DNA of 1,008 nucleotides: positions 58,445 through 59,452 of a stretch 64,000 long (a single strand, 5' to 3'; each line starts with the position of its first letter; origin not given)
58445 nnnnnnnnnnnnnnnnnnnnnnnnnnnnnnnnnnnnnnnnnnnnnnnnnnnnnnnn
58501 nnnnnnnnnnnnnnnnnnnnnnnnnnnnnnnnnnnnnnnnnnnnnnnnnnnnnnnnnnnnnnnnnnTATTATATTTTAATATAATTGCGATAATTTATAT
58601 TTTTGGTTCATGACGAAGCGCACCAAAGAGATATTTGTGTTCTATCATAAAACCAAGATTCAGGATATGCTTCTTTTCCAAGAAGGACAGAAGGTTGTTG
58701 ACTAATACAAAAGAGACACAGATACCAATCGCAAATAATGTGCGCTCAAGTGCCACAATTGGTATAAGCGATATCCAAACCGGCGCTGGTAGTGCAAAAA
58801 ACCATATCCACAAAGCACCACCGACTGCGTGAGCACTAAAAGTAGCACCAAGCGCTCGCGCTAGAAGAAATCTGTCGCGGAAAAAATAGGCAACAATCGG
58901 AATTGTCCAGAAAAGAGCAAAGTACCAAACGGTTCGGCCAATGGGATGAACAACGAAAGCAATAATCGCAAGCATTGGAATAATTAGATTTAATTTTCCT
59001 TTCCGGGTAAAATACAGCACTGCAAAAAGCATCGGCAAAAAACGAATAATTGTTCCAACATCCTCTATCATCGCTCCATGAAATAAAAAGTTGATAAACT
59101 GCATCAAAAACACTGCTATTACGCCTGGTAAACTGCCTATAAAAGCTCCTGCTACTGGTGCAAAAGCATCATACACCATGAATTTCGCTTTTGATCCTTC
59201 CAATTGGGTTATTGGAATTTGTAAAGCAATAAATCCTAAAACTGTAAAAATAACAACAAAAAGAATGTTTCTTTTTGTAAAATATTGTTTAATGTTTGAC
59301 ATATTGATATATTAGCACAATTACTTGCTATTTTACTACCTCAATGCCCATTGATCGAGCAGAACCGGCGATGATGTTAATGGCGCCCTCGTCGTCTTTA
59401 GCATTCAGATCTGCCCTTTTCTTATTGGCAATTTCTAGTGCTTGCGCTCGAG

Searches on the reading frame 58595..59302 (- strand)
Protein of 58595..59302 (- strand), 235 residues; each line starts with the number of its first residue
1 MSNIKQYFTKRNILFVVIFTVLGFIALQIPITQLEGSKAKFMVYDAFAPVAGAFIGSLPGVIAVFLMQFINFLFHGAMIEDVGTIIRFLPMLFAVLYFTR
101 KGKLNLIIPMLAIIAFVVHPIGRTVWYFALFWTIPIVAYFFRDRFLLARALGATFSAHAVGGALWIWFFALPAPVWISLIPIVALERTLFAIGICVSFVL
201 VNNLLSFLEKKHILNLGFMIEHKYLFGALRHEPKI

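Call 16: find_encoding_contigs(protein=window:58595-59302:-, flank=10000, max_places=1)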
Protein window:58595-59302:- (235 aa): 13 contigs read that carry it; 1 place shown.
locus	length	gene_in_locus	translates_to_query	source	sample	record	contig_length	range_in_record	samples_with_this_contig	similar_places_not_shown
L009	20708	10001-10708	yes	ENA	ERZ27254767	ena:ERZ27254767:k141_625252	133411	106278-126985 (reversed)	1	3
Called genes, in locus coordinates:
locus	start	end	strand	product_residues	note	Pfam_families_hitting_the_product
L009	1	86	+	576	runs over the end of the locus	-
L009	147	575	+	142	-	PF01245:Ribosomal_L19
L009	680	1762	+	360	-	PF11141:DUF2914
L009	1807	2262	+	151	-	PF07884:VKOR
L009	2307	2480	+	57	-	-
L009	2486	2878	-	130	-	-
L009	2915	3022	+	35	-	-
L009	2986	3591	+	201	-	PF01300:Sua5_yciO_yrdC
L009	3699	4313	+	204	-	-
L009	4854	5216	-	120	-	PF22296:bAvd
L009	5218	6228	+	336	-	PF00078:RVT_1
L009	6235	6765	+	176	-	PF06210:DUF1003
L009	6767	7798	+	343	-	PF01565:FAD_binding_4, PF02873:MurB_C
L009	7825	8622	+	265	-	PF04402:SIMPL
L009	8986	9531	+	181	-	PF02357:NusG, PF00467:KOW (faint)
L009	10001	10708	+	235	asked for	-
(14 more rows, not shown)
